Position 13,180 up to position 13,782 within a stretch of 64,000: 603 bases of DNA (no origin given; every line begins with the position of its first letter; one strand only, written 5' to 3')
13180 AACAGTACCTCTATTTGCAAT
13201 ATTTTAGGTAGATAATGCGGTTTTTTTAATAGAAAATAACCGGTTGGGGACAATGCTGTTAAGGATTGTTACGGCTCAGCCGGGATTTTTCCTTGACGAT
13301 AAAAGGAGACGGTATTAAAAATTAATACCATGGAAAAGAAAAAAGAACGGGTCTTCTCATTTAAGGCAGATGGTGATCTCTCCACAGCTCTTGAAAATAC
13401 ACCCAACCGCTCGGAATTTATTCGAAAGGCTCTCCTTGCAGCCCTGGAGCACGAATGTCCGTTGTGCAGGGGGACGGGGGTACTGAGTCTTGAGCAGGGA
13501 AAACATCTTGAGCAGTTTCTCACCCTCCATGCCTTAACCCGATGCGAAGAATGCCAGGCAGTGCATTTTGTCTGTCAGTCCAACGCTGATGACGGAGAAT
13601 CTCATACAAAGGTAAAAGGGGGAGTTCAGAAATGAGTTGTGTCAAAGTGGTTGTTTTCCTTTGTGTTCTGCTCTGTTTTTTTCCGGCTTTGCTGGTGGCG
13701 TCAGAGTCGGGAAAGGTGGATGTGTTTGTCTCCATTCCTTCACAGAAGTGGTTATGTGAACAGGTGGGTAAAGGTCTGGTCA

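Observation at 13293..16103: Non-Fur regulator for znuACB: RHH/Cys4 protein with a perfect operator and probably a leaderless mRNA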

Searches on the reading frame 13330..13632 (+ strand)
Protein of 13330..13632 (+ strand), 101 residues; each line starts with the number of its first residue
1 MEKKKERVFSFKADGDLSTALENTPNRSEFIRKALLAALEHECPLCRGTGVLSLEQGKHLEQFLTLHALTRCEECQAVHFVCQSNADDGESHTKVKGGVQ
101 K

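Call 3: search_protein_families(library=pfam, proteins=[window:13330-13632:+], max_evalue=1)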
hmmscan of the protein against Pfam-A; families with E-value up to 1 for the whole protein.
window:13330-13632:+ (101 aa): 5 families
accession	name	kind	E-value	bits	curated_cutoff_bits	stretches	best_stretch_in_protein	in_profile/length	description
PF14354.12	Lar_restr_allev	-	0.002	18.7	28.6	1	42-90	5-47/58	Restriction alleviation protein Lar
PF15777.11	Anti-TRAP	-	0.0024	18.2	32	1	42-65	32-55/59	Tryptophan RNA-binding attenuator protein inhibitory protein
PF00684.25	DnaJ_CXXCXGXG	-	0.0094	16.6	32.7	1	41-78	16-50/65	DnaJ central domain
PF01402.27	RHH_1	-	0.098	13.1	20.5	1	23-40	22-38/39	Ribbon-helix-helix protein, copG family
PF08063.17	Zn_ribbon_PADR1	-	0.3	11.3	25.1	0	68-85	1-18/42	PADR1 domain, zinc ribbon fold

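Call 4: search_protein_families(library=ncbifam, proteins=[window:13330-13632:+], max_evalue=1)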
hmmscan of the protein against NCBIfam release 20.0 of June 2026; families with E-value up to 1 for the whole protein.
window:13330-13632:+ (101 aa): 3 families
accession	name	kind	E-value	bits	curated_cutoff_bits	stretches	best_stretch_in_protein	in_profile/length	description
NF053762.1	aCcr1_fam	equivalog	0.00013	21.8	60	1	7-36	1-35/38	aCcr1 family cell cycle regulator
NF058604.1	RtpA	equivalog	0.00074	19.6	65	1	40-65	23-48/50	anti-TRAP protein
NF045662.1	DVU0298_fam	equivalog_domain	0.03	13.9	75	1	21-74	136-189/213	DVU0298 family protein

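Call 5: find_homologous_proteins(query=window:13330-13632:+, max_evalue=0.001)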
Query window:13330-13632:+ (101 aa): 57 proteins with E <= 0.001 among 61 candidates.
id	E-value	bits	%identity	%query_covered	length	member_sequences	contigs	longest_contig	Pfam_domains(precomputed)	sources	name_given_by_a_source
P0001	2.5e-61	221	100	100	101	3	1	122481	-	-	-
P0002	3.8e-53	195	92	97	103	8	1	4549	-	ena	-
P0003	9.8e-47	175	82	97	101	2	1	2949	-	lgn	-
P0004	4.2e-45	169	77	97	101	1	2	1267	-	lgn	-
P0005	5.6e-45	169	81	97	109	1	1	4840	-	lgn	-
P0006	6.0e-45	169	82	92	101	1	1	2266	-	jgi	jgi:hypothetical protein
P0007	3.4e-44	167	84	86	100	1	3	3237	-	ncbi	-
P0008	1.4e-43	165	76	95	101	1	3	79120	-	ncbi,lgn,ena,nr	ncbi:MAG: CopG family transcriptional regulator [Proteobacteria bacterium]|nr:CopG family transcript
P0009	1.1e-24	104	56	89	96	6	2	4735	-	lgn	-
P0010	6.8e-24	102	52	88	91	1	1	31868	-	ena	-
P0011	6.8e-24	101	57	85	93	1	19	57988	-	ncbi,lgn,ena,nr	ncbi:MAG: CopG family transcriptional regulator [Firmicutes bacterium]|nr:CopG family transcriptiona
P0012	9.0e-24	101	59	79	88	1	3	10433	-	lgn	-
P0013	1.3e-23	101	62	77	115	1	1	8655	-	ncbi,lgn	ncbi:MAG: ribbon-helix-helix domain-containing protein [Planctomycetota bacterium]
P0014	1.3e-23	101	52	95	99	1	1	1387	-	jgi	jgi:hypothetical protein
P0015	1.9e-23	100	55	88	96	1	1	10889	-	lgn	-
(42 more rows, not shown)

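Call 8: find_related_loci(query=A1, collection=genome_contigs, flank=4000)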
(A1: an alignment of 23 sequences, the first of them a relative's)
Query A1 (101 aa) in genome_contigs; peptide patterns used: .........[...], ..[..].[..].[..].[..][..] (x = any residue, [..] = any of these).
600 stretches matched a pattern (row limit reached: there are more); 482 encode a relative of the query (tblastn E <= 1e-3); the best 80 are kept; 80 distinct loci.
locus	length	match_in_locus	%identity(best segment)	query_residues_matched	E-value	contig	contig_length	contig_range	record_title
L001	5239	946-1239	82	1-98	4e-52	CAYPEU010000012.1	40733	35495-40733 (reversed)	MAG TPA_asm: uncultured Desulfocapsa sp. isolate SRP167671_co2_261 genome assembly, contig: NODE_1227_length_40733_cov_1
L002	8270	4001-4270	90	1-89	8e-51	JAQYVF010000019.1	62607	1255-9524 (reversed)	MAG: Desulfocapsa sp. isolate Sva_acohol_bin16 k141_332285_length_62607_cov_233.3741, whole genome shotgun sequence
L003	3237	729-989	84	1-87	3e-47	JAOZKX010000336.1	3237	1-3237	MAG: Desulfocapsa sp. isolate GMC10.concoct.196_sub NODE_56888_length_3237_cov_6.200503, whole genome shotgun sequence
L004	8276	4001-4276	80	7-98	6e-47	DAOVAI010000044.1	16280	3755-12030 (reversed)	MAG TPA_asm: Pseudomonadota bacterium isolate CSMAG_975 CSMAG_975_k141_2201275_length_16280_cov_9.8740, whole genome sho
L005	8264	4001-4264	53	3-90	5e-31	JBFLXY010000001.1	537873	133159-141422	MAG: Thermodesulfobacteriota bacterium isolate MAG070 MAG070_1, whole genome shotgun sequence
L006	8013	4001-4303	50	1-99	8e-31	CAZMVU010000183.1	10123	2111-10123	MAG TPA_asm: uncultured Nitrospirales bacterium isolate SRP252850_co1_233 genome assembly, contig: NODE_12755_length_101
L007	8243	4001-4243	57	4-84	9e-31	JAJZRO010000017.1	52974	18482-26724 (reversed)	MAG: Deltaproteobacteria bacterium isolate SKS1.bin94 NODE_1011_length_52974_cov_46.716559, whole genome shotgun sequenc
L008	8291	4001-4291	51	4-98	4e-30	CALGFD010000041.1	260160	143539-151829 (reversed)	MAG TPA_asm: uncultured Planctomycetales bacterium isolate SRR3330210_bin.11_CONCOCT_v1.1_MAG genome assembly, contig: E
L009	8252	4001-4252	56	1-84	7e-29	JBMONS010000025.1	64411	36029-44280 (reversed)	MAG: Thermodesulfobacteriota bacterium isolate Betzabe_MAG082 MAG082_25, whole genome shotgun sequence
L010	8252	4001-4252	56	1-84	9e-29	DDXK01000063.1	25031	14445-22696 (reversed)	MAG TPA_asm: Desulfobulbaceae bacterium UBA2262 UBA2262_contig_30818, whole genome shotgun sequence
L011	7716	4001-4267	52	3-92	2e-28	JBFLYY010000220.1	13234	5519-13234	MAG: Thermodesulfobacteriota bacterium isolate MAG097 MAG097_220, whole genome shotgun sequence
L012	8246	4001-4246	54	2-83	2e-28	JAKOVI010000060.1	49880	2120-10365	MAG: Bacillota bacterium isolate JPNG_maxbin.050 k201_406153, whole genome shotgun sequence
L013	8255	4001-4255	53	3-87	2e-28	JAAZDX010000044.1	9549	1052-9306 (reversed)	MAG: Bacillota bacterium isolate AS09scLD_242 69642_AS09, whole genome shotgun sequence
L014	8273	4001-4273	54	1-91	2e-28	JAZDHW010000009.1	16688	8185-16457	MAG: Pseudomonadota bacterium isolate MEGAHIT-group-0.359 k141_14921825, whole genome shotgun sequence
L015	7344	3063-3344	51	1-97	3e-28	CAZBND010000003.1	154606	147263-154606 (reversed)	MAG TPA_asm: uncultured Planctomycetota bacterium isolate binchicken_co334_194 genome assembly, contig: NODE_89_length_1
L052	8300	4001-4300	44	1-100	1e-26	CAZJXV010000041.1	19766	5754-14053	MAG TPA_asm: uncultured Verrucomicrobiota bacterium isolate binchicken_co334_105 genome assembly, contig: NODE_4703_leng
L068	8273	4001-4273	51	4-93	2e-26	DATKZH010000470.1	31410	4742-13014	MAG TPA_asm: Thermoguttaceae bacterium isolate SMAG_U14240 k141_4820026, whole genome shotgun sequence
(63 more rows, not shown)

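Call 20: search_protein_representatives(protein=window:13330-13632:+)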
Query: 101 residues. Proteins with E-value up to 0.001 (for the whole library): 258; up to 1e-10: 65; up to 1e-30: 0. The best 150 are listed.
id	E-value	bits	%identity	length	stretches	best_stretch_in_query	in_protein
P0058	3.4e-27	110.4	38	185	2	4-84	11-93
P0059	1.8e-22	95.3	53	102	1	4-88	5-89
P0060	2.6e-22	94.8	57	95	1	3-89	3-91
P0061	4.2e-22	94.1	53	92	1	4-86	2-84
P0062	1.5e-21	92.4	52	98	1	1-92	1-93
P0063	1.6e-21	92.3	48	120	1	3-92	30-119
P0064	6.3e-21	90.3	48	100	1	3-86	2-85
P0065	8.6e-21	89.9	52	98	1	5-87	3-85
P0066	2.6e-20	88.4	49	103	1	3-85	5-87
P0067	5.0e-20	87.5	48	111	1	4-89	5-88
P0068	8.5e-20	86.7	46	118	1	6-93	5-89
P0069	1.0e-19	86.5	50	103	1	5-94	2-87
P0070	1.1e-18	83.2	48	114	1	4-89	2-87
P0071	1.2e-18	83.1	40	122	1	4-97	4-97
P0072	1.3e-18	82.9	46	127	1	2-86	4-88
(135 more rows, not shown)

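Call 26: search_protein_families(library=pfam, proteins=[L052:4293-4931:+, L052:4959-6089:+, L052:6372-7889:+, L052:2016-3392:-, L068:4309-5313:+, L068:5492-7039:-, L068:5744-6676:+, L068:6811-8271:+, L068:768-3803:+], max_evalue=0.001)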
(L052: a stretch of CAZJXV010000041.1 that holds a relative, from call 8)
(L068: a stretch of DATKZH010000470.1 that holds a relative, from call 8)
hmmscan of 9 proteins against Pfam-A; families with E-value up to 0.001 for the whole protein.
L052:4293-4931:+ (212 aa): 0 families

L052:4959-6089:+ (376 aa): 0 families

L052:6372-7889:+ (505 aa): 2 families
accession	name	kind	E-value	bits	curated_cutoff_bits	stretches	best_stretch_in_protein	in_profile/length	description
PF00120.29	Gln-synt_C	-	8.8e-138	459.5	24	1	138-502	2-344/344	Glutamine synthetase, catalytic domain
PF03951.24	Gln-synt_N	-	7e-32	109.3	33.4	1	50-130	2-82/82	Glutamine synthetase, beta-Grasp domain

L052:2016-3392:- (458 aa): 1 family
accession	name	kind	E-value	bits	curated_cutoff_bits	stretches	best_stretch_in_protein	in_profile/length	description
PF01944.22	SpoIIM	-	3.5e-38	131.5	26.9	1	239-418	2-163/163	Stage II sporulation protein M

L068:4309-5313:+ (334 aa): 1 family
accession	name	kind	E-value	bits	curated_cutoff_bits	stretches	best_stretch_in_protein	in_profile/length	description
PF02535.28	Zip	-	2.4e-21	76.7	35.1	1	9-273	6-320/323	ZIP Zinc transporter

L068:5492-7039:- (515 aa): 2 families
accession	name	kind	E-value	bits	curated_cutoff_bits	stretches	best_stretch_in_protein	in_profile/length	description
PF01408.29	GFO_IDH_MocA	-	1.9e-10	41.9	24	1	118-257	1-119/120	Oxidoreductase family, NAD-binding Rossmann fold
PF22725.1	GFO_IDH_MocA_C3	-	1.1e-06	29.1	27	1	267-402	2-122/124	GFO/IDH/MocA C-terminal domain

L068:5744-6676:+ (310 aa): 0 families

L068:6811-8271:+ (487 aa): 0 families

L068:768-3803:+ (1011 aa): 4 families
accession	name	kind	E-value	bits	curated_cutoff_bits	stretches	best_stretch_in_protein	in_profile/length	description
PF13360.13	PQQ_2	-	9e-37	127.4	27.6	2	647-860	15-214/233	Outer membrane protein assembly factor BamB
PF13570.13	Beta-prop_ACSF4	-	3.6e-19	69.8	133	1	649-733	43-131/329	Beta-alanine-activating enzyme, beta-propeller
PF01011.28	PQQ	-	7.5e-10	38.6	26.7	0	701-787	53-136/595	Glucose/ethanol/alcohol dehydrogenase, beta-propeller domain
PF20067.5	SSL_N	-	6.8e-05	23.1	18.9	0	986-1004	26-44/46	Strictosidine synthase-like, N-terminal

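Call 37: search_solved_structures(query=A3, max_evalue=10, show_alignments=2)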
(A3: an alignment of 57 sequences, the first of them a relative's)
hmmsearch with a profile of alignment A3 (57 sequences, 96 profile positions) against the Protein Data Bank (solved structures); distinct sequences matched with E-value up to 10: 10.
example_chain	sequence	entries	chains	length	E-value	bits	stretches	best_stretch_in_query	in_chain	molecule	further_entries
3lcz_A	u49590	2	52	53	0.00081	22.3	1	42-68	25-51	Inhibitor of TRAP, regulated by T-BOX (Trp) sequence RtpA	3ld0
2bx9_A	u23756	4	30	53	0.012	18.5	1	42-68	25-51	TRYPTOPHAN RNA-BINDING ATTENUATOR PROTEIN-INHIBITORY PROTEIN | Anti-TRAP regulator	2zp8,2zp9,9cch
3ztg_A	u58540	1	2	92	0.36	13.8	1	28-48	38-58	E3 UBIQUITIN-PROTEIN LIGASE RBBP6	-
2yur_A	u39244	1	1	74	0.41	13.6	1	28-48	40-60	Retinoblastoma-binding protein 6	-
1q5v_A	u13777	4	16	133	0.45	13.5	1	14-49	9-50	Nickel responsive regulator | Nickel-responsive regulator | Nickel-responsive regulatory protein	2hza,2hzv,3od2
9bt4_G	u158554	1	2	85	0.5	13.3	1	54-84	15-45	Pyruvate:Ferredoxin Oxidoreductase, subunit delta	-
9gi8_A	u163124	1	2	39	0.67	12.9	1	42-61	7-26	Transmembrane protein 106B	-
1exk_A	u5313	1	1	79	0.75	12.8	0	41-56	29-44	DNAJ PROTEIN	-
8xku_R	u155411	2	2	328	1.6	11.8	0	40-57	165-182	Embryo defective 2737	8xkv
7sh1_A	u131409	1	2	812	2.3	11.2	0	39-54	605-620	Excinuclease ABC subunit UvrA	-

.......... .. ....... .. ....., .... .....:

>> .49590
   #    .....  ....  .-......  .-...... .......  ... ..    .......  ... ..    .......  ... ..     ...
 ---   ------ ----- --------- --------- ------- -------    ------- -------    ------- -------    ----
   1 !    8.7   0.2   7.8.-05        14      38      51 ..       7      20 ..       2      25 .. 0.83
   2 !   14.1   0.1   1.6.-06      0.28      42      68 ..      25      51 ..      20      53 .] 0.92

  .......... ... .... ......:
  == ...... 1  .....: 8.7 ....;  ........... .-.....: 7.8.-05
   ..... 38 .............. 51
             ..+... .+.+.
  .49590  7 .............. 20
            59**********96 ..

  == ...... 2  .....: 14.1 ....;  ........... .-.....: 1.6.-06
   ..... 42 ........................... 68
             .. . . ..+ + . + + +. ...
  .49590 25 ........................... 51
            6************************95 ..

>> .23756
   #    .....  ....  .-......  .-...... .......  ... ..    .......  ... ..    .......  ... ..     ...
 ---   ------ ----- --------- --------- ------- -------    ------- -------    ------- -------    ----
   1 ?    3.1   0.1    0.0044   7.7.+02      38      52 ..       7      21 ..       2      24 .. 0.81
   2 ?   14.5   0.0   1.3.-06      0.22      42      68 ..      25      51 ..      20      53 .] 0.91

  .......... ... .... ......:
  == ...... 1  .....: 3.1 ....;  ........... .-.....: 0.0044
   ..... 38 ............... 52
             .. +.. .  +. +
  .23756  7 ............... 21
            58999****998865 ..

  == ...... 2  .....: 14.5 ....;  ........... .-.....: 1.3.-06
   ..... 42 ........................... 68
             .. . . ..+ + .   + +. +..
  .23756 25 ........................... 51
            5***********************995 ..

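Call 46: predict_structure(alignment_id=A3)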
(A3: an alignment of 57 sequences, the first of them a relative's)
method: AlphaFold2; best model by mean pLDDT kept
length: 101 residues; sequences in the alignment: 57
mean_pLDDT: 71.3   pTM: 0.40
mean pLDDT of the five models: 71.3, 71.2, 69.8, 66.1, 56.7
residues with pLDDT >= 90: 4; 70-90: 55; 50-70: 30; < 50: 12
segments of 3 or more residues with pLDDT < 50: 90-98
pLDDT, mean of each block of 10 residues (from residue 1): 59 75 75 68 69 86 88 86 66 44 42
secondary structure, 60 per line:
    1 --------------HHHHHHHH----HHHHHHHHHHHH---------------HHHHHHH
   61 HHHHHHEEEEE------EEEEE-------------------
elements in order: H15-22 H27-38 H54-66 E67-71 E78-82

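Call 49: fold_search(model_id=the predicted structure, library=pdb)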
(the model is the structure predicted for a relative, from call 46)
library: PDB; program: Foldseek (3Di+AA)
matches with E <= 10: 121; with E <= 0.001: 0
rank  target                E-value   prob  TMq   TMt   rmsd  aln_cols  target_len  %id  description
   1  1vq0_A                8.0e-01  0.06  0.16  0.06  16.6        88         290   11  Crystal structure of 33 kDa chaperonin (Heat shock protein 33 homolog) (HSP33) (TM1394) from Thermotoga maritima at 2. (released 2004-12-14)
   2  1vzy_A                9.8e-01  0.06  0.16  0.07  15.4        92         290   15  Crystal structure of the Bacillus subtilis HSP33 (released 2004-10-06)
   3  9mkb_BB               1.1e+00  0.14  0.27  0.07  15.7        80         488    6  Structure of the bacteriophage T4 portal-neck-tail complex (released 2025-12-24)
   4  4d0k_B                1.2e+00  0.08  0.21  0.21  11.7        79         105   10  Complex of Chaetomium thermophilum PAN2 (WD40-CS1) with PAN3 (C-term) (released 2014-06-04)
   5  1vzy_B                1.2e+00  0.04  0.16  0.07  16.0        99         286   15  Crystal structure of the Bacillus subtilis HSP33 (released 2004-10-06)
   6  8ovr                  1.5e+00  0.16  0.23  0.05   6.6        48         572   17  Clostridium perfringens chitinase CP56_3454 apo form (released 2023-07-12)
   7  5und_B                1.7e+00  0.04  0.16  0.13  14.1        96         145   18  Crystal Structure of CTCF(ZnF 4-10) With 28-mer DNA (released 2017-05-24)
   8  6ki6_A                2.0e+00  0.05  0.18  0.21  11.7        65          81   15  Crystal structure of BCL11A in complex with gamma-globin -115 HPFH region (released 2019-09-11)
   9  8c6z                  2.3e+00  0.12  0.22  0.05   6.7        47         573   17  necrotic enteritis associated Clostridium p. chitinase F8UNI4 in complex with inhibitor bisdionin C (released 2023-05-31)
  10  2jsc_MODEL_1_A        2.5e+00  0.08  0.23  0.24  14.6        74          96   16  NMR structure of the cadmium metal-sensor CMTR from Mycobacterium tuberculosis (released 2007-07-31)
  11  2a07_F                2.5e+00  0.06  0.21  0.24  11.1        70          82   11  Crystal Structure of Foxp2 bound Specifically to DNA. (released 2006-01-31)
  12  4czx_B                2.5e+00  0.03  0.15  0.14  12.5        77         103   19  Complex of Neurospora crassa PAN2 (WD40) with PAN3 (C-TERM) (released 2014-06-04)
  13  8j56_F                2.6e+00  0.10  0.30  0.20   9.9        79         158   19  Crystal structure of the FlhDC complex from Cupriavidus necator (released 2024-02-28)
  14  3fhz_A                2.6e+00  0.08  0.25  0.18  12.3        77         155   17  Crystal structure of the arginine repressor from Mycobacterium tuberculosis bound with its DNA operator and co-repress (released 2009-03-24)
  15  6zp4_4                2.6e+00  0.03  0.17  0.13  16.3       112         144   13  SARS-CoV-2 Nsp1 bound to a human 43S preinitiation ribosome complex - state 2 (released 2020-07-29)
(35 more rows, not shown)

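Call 66: find_related_loci(query=A5, collection=genome_contigs, flank=4000)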
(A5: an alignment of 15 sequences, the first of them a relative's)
Query A5 (100 aa) in genome_contigs; peptide patterns used: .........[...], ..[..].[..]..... (x = any residue, [..] = any of these).
600 stretches matched a pattern (row limit reached: there are more); 445 encode a relative of the query (tblastn E <= 1e-3); the best 80 are kept; 80 distinct loci.
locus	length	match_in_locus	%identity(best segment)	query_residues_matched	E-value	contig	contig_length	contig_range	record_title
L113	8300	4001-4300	100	1-100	6e-65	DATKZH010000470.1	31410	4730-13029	MAG TPA_asm: Thermoguttaceae bacterium isolate SMAG_U14240 k141_4820026, whole genome shotgun sequence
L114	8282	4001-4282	82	1-94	8e-52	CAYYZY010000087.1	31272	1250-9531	MAG TPA_asm: uncultured Planctomycetaceae bacterium isolate binchicken_co17_8 genome assembly, contig: NODE_3999_length_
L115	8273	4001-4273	70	1-91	2e-41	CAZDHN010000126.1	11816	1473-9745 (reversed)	MAG TPA_asm: uncultured Planctomycetaceae bacterium isolate binchicken_co181_562 genome assembly, contig: NODE_10354_len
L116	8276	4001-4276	64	1-92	2e-39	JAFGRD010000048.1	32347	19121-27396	MAG: Pirellulales bacterium isolate Zod_Metabat.813 k87_3256281, whole genome shotgun sequence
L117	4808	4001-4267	64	1-89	5e-39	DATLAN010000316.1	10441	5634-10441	MAG TPA_asm: Thermoguttaceae bacterium isolate SMAG_U14272 k141_3319612, whole genome shotgun sequence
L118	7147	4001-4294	63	1-97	1e-38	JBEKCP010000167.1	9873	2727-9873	MAG: Thermoguttaceae bacterium isolate SPRUCE 162 SPRUCE_162_167, whole genome shotgun sequence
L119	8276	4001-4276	62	1-92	9e-39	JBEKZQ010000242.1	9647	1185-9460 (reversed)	MAG: Thermoguttaceae bacterium isolate SPRUCE 73 SPRUCE_73_242, whole genome shotgun sequence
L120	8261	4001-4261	64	1-87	9e-39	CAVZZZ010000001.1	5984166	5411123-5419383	MAG: uncultured Planctomycetia bacterium isolate MFD01633.bin.2.50 genome assembly, contig: contig_1554, whole genome sh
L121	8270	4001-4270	66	3-91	8e-38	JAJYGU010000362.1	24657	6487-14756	MAG: Planctomycetota bacterium isolate DBS1-3.bin21 NODE_3430_length_24657_cov_1.72018, whole genome shotgun sequence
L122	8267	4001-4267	67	1-89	8e-38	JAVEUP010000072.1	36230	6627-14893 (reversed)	MAG: Thermoguttaceae bacterium isolate BF2_50 NODE_496_length_36230_cov_4.079516_Biofilm2, whole genome shotgun sequence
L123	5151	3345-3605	68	1-87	4e-38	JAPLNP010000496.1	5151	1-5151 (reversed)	MAG: Planctomycetia bacterium isolate LacPavin_0920_SED3_MAG_64_13 LacPavin_0920_SED3_scaffold_2997388, whole genome sho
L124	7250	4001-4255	68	1-85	5e-38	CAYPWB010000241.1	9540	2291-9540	MAG TPA_asm: uncultured Planctomycetaceae bacterium isolate SRP332253_co1_62 genome assembly, contig: NODE_12041_length_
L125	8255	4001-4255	64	1-85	9e-38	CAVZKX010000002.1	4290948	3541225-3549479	MAG: uncultured Planctomycetia bacterium isolate MFD06714.bin.2.99 genome assembly, contig: contig_17969, whole genome s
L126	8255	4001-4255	65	1-85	1e-37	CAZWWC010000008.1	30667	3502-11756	MAG TPA_asm: uncultured Planctomycetaceae bacterium isolate binchicken_co100_313 genome assembly, contig: NODE_2179_leng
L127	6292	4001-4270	64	1-90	2e-37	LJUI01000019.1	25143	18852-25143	MAG: candidate division TA06 bacterium SM23_40 WORSMTZ_2758, whole genome shotgun sequence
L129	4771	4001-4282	64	1-96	2e-37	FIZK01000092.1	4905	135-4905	uncultured Clostridia bacterium genome assembly, contig: 5189, whole genome shotgun sequence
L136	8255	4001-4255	66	1-85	3e-36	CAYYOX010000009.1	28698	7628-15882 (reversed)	MAG TPA_asm: uncultured Planctomycetaceae bacterium isolate SRP179991_co3_33 genome assembly, contig: NODE_298_length_28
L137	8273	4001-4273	58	6-98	9e-36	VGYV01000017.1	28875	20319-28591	MAG: Planctomycetota bacterium isolate M_DeepCast_400m_m2_195 M_DeepCast_400m_m2_195_Ga0194112_10002085, whole genome sh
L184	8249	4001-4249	60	1-83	7e-34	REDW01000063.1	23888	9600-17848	MAG: Spirochaetaceae bacterium isolate GEM2.Bin48 NODE_2330_length_23888_cov_13.1389, whole genome shotgun sequence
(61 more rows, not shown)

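Call 69: search_protein_families(library=pfam, proteins=[L136:4424-5080:+, L137:4305-4958:+, L136:3191-3625:-, L136:5065-6033:+, L137:4969-6537:-, L184:4331-5620:+, L129:2941-3810:-], max_evalue=0.01)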
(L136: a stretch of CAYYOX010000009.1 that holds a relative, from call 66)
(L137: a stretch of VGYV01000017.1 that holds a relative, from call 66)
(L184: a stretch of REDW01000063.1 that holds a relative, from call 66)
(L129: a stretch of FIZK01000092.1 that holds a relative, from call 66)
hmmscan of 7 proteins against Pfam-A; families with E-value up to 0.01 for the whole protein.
L136:4424-5080:+ (218 aa): 0 families

L137:4305-4958:+ (217 aa): 1 family
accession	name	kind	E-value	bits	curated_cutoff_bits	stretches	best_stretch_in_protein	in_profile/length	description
PF22570.1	LiaF-TM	-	0.0052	18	27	0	119-191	16-86/98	LiaF transmembrane domain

L136:3191-3625:- (144 aa): 6 families
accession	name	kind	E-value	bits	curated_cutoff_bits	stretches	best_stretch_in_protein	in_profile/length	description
PF01475.25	FUR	-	1.8e-20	73.8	23.1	1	12-126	2-118/121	Ferric uptake regulator family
PF01978.25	TrmB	-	0.00085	19.6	25.6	1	46-80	31-63/68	Sugar-specific transcriptional regulator TrmB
PF12802.13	MarR_2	-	0.0014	19.2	27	1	15-71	2-54/61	MarR family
PF03965.22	Penicillinase_R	-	0.0016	19.2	22.6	1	17-79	2-62/115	Penicillinase repressor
PF00392.27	GntR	-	0.0021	18.1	27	1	48-74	35-61/64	Bacterial regulatory proteins, gntR family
PF12840.13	HTH_20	-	0.0086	16.5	27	1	20-69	6-50/51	Helix-turn-helix domain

L136:5065-6033:+ (322 aa): 7 families
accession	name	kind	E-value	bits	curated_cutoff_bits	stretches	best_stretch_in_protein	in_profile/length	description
PF01674.24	Lipase_2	-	2.5e-05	24.4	20.3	1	97-179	4-100/219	Lipase (class 2)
PF00561.26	Abhydrolase_1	-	3.9e-05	23.9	25.8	1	96-206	2-102/245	alpha/beta hydrolase fold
PF12697.13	Abhydrolase_6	-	0.00015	23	26.3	1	97-239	1-121/217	Alpha/beta hydrolase family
PF02450.21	LCAT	-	0.0011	18.8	21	1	155-222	121-176/392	Lecithin:cholesterol acyltransferase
PF24096.1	DUF7379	-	0.0013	19.1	33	1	110-227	24-131/191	Domain of unknown function (DUF7379)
PF05057.20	DUF676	-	0.0042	17.1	20.3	1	149-181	68-104/217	Putative serine esterase (DUF676)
PF06028.17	DUF915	-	0.0073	16.1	22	0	153-180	101-128/255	Alpha/beta hydrolase of unknown function (DUF915)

L137:4969-6537:- (522 aa): 1 family
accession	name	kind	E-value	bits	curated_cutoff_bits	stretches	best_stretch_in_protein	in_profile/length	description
PF12228.14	DUF3604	-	5.3e-05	22.3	20.4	1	232-267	379-414/591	Protein of unknown function (DUF3604)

L184:4331-5620:+ (429 aa): 6 families
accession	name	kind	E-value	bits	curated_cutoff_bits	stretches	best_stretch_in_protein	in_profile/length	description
PF13487.12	HD_5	-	5.9e-24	85.1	27.2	2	249-331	34-117/170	HD domain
PF01590.32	GAF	-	3.1e-17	63.8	22.4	1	39-196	1-133/133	GAF domain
PF01966.28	HD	-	2.2e-14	54.1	22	1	224-371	4-115/116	HD domain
PF13185.12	GAF_2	-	1.2e-10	42.2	28.6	1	38-197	2-136/136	GAF domain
PF13492.12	GAF_3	-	4.2e-07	30.9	27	1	39-197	1-128/129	GAF domain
PF21447.3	Ppx-GppA_III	-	0.0063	16.8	27.3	0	224-268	19-61/177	Ppx/GppA phosphatase, domain III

L129:2941-3810:- (289 aa): 1 family
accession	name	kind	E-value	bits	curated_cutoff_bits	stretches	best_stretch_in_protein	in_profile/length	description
PF01841.26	Transglut_core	-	4e-09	37.2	23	1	95-152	51-108/108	Transglutaminase-like superfamily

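Call 80: predict_structure(protein=P0058)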
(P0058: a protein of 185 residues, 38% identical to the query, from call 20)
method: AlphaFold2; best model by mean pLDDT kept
length: 185 residues; sequences in the alignment: 1
mean_pLDDT: 36.4   pTM: 0.28
mean pLDDT of the five models: 36.4, 34.6, 33.5, 30.0, 29.7
residues with pLDDT >= 90: 0; 70-90: 0; 50-70: 20; < 50: 165
segments of 3 or more residues with pLDDT < 50: 1-24, 34-60, 74-185
pLDDT, mean of each block of 10 residues (from residue 1): 22 30 51 49 45 34 53 43 28 22 23 34 37 43 36 43 42 27 22
secondary structure, 60 per line:
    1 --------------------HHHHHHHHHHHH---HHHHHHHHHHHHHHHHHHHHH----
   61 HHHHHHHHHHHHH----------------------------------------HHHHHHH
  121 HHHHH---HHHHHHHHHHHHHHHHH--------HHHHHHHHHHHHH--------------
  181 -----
elements in order: H21-32 H36-56 H61-73 H114-125 H129-145 H154-166
